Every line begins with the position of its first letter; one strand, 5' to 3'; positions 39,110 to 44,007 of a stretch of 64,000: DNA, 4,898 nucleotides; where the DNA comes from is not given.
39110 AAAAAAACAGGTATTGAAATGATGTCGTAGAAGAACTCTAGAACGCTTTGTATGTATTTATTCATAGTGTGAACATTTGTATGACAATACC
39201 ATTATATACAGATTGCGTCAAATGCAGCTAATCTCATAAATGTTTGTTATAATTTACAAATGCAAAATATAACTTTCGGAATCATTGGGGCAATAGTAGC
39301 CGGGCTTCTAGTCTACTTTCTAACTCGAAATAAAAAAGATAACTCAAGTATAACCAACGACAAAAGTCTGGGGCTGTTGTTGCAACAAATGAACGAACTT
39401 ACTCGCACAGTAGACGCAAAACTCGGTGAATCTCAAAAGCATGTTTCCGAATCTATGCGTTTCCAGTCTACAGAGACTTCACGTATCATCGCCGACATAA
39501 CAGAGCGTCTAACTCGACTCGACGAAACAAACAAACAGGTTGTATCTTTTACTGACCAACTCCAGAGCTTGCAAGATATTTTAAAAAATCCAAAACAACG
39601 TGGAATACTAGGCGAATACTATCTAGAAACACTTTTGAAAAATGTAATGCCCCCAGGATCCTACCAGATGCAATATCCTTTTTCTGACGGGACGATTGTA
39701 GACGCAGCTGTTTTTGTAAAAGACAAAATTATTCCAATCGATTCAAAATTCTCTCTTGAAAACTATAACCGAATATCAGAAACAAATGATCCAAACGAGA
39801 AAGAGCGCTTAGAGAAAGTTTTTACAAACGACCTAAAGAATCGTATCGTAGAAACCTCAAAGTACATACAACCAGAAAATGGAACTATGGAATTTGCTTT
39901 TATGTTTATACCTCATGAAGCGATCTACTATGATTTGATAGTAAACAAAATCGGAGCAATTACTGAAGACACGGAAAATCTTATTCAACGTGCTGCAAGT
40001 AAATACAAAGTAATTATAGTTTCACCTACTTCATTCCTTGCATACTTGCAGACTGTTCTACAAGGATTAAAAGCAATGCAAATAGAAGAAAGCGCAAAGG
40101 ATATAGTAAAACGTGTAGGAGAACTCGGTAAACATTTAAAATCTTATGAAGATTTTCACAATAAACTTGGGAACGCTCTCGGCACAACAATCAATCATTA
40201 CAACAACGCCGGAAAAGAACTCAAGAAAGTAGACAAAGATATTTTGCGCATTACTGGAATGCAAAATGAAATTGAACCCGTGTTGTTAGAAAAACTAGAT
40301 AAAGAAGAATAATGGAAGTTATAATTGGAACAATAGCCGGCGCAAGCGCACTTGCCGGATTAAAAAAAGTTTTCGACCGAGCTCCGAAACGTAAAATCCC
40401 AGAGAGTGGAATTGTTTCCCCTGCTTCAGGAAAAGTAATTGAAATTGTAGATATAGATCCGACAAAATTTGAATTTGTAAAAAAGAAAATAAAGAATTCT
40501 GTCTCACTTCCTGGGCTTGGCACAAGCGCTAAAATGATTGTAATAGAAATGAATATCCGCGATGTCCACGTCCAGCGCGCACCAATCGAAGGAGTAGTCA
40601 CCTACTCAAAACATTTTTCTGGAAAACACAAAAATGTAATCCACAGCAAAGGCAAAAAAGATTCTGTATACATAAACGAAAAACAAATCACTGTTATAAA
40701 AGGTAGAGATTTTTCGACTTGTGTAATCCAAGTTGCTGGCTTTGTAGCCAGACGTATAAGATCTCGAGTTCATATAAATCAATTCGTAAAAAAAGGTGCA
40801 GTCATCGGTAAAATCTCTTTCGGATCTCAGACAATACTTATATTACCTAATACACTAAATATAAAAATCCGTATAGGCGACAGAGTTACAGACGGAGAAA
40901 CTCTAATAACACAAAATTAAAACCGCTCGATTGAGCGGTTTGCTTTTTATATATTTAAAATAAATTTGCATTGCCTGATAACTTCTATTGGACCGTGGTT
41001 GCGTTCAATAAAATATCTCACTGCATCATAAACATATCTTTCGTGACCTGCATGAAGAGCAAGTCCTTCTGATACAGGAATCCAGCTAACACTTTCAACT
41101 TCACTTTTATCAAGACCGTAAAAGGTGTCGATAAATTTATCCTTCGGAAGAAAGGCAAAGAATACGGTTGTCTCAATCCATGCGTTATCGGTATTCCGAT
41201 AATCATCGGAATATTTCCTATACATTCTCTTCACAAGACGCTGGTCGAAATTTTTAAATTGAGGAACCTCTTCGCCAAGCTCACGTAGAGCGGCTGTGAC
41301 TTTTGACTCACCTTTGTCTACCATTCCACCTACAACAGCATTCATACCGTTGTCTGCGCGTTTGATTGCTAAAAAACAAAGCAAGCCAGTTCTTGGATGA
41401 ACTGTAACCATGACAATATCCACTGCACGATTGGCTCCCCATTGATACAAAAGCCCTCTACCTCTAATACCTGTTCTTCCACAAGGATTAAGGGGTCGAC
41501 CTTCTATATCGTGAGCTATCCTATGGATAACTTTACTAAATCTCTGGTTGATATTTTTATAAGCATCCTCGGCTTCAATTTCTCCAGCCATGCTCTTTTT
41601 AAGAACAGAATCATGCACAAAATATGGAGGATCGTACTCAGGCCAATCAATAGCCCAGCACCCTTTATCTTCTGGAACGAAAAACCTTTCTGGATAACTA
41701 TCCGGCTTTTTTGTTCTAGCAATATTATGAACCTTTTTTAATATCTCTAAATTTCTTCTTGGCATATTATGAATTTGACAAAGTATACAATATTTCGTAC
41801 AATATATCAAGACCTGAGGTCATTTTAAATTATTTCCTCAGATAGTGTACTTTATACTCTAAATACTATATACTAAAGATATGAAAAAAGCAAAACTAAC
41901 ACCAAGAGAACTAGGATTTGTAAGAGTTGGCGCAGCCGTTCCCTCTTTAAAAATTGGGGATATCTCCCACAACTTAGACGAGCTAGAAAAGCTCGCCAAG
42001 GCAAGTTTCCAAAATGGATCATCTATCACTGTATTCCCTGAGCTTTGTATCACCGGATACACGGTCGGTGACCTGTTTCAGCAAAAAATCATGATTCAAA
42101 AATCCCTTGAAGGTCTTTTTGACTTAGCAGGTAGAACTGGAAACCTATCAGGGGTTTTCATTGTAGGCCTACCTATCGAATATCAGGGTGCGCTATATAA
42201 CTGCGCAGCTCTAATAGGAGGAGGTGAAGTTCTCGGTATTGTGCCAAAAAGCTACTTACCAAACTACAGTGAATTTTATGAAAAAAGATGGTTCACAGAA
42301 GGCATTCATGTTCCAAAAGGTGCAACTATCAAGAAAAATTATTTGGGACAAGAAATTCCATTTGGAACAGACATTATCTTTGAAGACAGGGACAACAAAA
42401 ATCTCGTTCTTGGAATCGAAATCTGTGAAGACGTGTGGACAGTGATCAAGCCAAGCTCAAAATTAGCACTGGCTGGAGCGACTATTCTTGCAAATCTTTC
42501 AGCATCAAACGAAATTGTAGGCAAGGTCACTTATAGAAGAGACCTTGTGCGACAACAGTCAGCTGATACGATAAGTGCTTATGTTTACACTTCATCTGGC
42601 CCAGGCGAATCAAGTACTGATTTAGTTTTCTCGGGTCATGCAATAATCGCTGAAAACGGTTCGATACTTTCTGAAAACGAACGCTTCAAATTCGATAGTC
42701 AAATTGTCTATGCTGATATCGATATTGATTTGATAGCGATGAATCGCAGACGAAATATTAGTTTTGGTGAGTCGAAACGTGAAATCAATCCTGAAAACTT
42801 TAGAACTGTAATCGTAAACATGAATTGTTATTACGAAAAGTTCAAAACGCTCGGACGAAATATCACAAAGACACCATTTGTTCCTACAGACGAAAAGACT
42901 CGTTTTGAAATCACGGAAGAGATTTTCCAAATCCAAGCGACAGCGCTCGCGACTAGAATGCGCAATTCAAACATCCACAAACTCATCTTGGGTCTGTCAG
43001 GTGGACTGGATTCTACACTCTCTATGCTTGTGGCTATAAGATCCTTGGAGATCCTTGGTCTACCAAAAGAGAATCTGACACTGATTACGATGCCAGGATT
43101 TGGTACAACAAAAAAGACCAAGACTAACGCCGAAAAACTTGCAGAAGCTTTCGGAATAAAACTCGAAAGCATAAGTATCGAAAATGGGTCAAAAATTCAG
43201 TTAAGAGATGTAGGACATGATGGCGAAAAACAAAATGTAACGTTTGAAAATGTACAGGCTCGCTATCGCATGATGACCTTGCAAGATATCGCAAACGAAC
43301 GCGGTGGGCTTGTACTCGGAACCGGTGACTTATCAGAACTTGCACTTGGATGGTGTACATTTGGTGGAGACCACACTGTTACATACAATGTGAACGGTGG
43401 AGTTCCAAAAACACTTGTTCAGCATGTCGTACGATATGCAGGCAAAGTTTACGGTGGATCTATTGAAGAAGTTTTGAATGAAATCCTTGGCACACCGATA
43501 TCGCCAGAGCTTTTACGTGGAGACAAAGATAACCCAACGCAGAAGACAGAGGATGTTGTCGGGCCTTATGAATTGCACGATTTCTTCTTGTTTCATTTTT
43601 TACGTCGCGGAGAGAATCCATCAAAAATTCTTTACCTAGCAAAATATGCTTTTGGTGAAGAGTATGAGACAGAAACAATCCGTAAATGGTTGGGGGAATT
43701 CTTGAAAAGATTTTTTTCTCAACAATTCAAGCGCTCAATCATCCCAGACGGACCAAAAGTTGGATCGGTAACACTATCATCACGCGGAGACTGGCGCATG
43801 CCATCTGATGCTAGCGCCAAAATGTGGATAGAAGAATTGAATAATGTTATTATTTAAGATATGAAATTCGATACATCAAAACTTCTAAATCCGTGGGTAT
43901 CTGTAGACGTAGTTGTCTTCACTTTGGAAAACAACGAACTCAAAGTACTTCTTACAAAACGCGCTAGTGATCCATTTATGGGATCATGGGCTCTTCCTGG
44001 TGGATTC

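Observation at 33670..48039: NAD salvage / ADP-ribose cluster under a resident NrtR with two predicted operators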

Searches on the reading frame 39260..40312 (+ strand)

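Call 14: search_protein_families(library=pfam, proteins=[window:39260-40312:+], max_evalue=0.01)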
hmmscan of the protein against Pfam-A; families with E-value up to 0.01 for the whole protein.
window:39260-40312:+ (350 aa): 1 family
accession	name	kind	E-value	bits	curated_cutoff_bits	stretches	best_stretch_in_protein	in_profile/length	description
PF02646.22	RmuC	-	2.7e-51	174.8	26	1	42-326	1-272/291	RmuC family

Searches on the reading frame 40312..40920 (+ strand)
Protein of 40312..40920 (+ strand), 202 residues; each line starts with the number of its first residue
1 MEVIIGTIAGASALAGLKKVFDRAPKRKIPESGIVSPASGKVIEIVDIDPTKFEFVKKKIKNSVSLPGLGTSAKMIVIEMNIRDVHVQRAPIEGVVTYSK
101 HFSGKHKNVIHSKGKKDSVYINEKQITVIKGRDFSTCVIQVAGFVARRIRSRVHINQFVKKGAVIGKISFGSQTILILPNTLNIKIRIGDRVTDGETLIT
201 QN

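Call 14: search_protein_families(library=pfam, proteins=[window:40312-40920:+], max_evalue=0.01)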
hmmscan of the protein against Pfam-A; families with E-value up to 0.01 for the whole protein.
window:40312-40920:+ (202 aa): 2 families
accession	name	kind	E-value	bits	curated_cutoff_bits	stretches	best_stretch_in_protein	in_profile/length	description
PF02666.20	PS_Dcarbxylase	-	3.1e-32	112.3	22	1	23-199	10-197/198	Phosphatidylserine decarboxylase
PF01551.29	Peptidase_M23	-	0.0012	19.4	28.7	0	151-169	55-73/96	Peptidase family M23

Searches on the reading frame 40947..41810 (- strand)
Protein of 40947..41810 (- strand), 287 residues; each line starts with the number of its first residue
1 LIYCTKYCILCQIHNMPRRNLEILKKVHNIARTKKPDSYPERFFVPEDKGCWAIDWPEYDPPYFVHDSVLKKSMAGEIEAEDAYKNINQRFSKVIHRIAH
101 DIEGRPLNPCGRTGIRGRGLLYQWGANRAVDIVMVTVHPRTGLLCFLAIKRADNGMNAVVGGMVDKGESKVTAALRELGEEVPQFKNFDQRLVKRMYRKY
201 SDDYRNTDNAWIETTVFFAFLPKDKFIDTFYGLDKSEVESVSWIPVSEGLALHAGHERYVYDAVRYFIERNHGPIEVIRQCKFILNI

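Call 4: search_protein_families(library=pfam, proteins=[window:40947-41810:-])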
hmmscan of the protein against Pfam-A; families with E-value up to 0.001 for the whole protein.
window:40947-41810:- (287 aa): 1 family
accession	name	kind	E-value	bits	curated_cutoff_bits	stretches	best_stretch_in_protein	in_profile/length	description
PF00293.34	NUDIX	-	1.8e-11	44.6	21.1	1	130-258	6-128/134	NUDIX domain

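Call 5: search_protein_families(library=ncbifam, proteins=[window:40947-41810:-])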
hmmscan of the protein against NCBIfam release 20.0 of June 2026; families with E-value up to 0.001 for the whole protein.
window:40947-41810:- (287 aa): 0 families

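Call 23: search_solved_structures(query=window:40947-41765:-, show_alignments=2)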
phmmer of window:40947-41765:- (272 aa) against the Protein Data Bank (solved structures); distinct sequences matched with E-value up to 0.001: 10.
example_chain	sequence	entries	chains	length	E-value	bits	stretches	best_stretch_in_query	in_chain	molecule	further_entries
1q33_A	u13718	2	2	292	5.4e-31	111.2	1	12-245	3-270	ADP-ribose pyrophosphatase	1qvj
6co7_A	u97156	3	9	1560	1.6e-21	80.2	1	13-243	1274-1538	Predicted protein | Transient receptor potential cation channel subfamily M member-like 2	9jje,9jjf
8srh_A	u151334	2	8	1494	1.2e-19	74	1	27-244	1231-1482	TRPM2 chanzyme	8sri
8sr7_A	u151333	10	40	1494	1.2e-19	74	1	27-244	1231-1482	TRPM2 Chanzyme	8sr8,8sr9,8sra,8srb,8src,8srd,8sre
6puo_A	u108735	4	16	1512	7e-16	61.7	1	21-248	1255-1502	Transient receptor potential cation channel subfamily M member 2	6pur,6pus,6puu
8e6t_A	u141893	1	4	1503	7.2e-16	61.6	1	21-248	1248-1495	Transient receptor potential cation channel subfamily M member 2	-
6mix_A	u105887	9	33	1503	7.2e-16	61.6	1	21-248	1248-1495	Transient receptor potential cation channel subfamily M member 2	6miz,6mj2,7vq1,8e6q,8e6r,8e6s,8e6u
6d73_B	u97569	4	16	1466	9e-15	58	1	92-208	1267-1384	Transient receptor potential cation channel, subfamily M | Transient receptor potential cation channel subfamily M member 2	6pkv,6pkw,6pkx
6drj_A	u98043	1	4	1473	9.8e-15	57.9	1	92-208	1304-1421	Transient receptor potential cation channel, subfamily M, member 2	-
6drk_A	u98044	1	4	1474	9.8e-15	57.9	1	92-208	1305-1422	Transient receptor potential cation channel, subfamily M, member 2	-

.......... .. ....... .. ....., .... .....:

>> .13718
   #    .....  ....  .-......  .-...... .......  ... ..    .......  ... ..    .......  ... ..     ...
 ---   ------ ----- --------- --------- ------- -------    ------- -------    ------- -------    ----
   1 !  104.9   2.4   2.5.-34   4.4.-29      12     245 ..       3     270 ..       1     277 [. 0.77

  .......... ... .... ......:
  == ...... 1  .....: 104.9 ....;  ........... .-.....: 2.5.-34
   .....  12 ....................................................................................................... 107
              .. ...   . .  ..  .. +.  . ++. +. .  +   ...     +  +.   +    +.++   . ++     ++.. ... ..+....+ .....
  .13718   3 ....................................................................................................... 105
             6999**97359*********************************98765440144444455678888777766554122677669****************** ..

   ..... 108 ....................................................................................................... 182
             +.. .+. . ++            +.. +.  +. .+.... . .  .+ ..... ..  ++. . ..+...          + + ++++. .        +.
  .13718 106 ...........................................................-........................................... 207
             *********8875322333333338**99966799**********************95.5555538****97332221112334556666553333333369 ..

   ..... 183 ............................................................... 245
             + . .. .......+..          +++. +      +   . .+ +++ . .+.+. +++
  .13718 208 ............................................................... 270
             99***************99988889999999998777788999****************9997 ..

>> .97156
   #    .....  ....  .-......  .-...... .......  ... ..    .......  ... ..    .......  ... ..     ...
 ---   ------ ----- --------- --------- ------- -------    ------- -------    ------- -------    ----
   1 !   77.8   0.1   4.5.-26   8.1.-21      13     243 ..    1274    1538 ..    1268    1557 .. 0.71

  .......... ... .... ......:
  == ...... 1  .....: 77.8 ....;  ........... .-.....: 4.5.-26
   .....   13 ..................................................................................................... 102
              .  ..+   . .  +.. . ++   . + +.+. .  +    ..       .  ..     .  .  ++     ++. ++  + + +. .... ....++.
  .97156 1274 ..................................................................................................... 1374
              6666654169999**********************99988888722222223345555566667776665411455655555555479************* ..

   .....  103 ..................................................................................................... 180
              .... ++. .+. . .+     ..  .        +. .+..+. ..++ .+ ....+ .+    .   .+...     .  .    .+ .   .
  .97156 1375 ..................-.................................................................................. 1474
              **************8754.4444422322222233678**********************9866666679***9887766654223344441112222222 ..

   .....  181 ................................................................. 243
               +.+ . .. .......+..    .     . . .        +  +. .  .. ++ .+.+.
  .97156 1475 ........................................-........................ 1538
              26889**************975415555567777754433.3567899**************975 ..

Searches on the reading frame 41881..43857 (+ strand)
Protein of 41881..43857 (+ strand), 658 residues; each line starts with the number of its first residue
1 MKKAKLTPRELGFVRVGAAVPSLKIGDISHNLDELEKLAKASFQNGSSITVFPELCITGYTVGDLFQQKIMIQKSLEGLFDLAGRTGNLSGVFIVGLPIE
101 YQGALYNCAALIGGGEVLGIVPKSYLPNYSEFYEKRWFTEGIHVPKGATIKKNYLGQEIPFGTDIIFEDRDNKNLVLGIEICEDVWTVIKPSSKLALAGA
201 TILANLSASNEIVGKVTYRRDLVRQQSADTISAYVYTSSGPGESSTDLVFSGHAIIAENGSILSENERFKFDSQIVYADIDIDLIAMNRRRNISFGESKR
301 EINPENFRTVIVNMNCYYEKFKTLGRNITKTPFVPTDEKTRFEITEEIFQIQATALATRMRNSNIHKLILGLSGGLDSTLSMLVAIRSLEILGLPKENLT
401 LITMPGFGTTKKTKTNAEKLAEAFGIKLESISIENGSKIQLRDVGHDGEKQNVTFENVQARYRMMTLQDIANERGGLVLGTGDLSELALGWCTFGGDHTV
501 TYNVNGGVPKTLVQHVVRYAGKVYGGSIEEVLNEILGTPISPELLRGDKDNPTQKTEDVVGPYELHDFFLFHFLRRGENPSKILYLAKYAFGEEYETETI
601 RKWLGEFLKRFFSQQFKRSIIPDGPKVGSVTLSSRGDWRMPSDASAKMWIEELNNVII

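Call 4: search_protein_families(library=pfam, proteins=[window:41881-43857:+])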
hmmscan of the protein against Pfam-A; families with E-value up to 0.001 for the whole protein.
window:41881-43857:+ (658 aa): 2 families
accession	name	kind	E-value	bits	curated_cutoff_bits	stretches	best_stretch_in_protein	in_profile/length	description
PF02540.23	NAD_synthase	-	3.1e-30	105.5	21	1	355-585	8-216/242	NAD synthase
PF00795.27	CN_hydrolase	-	4.1e-18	66.1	23.2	1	24-286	10-252/256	Carbon-nitrogen hydrolase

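Call 5: search_protein_families(library=ncbifam, proteins=[window:41881-43857:+])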
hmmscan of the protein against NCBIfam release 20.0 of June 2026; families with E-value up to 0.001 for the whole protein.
window:41881-43857:+ (658 aa): 8 families
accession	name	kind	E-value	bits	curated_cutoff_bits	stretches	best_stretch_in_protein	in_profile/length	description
NF002730.0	PRK02628.1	equivalog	6.1e-251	834.3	473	1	8-656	7-673/677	NAD(+) synthase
NF010588.0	PRK13981.1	equivalog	1.5e-73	248.1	479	1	23-641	14-537/546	NAD+ synthase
NF010587.0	PRK13980.1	equivalog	1.6e-28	99.7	255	1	353-520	19-178/267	NAD+ synthase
TIGR00552.1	nadE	equivalog_domain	4.9e-28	98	63.65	1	350-520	11-174/251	NAD(+) synthase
NF001979.1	PRK00768.1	equivalog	3.9e-11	42.9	250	1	342-500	15-177/266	NAD(+) synthase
TIGR03381.1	agmatine_aguB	equivalog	7.1e-11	42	410.25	1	25-292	11-265/279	N-carbamoylputrescine amidase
NF002048.0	PRK00876.1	subfamily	1.6e-07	30.5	313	1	345-434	17-101/330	NAD(+) synthase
NF040852.1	nitrile_Arch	equivalog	8.9e-05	21.7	500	0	24-126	11-116/262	nitrilase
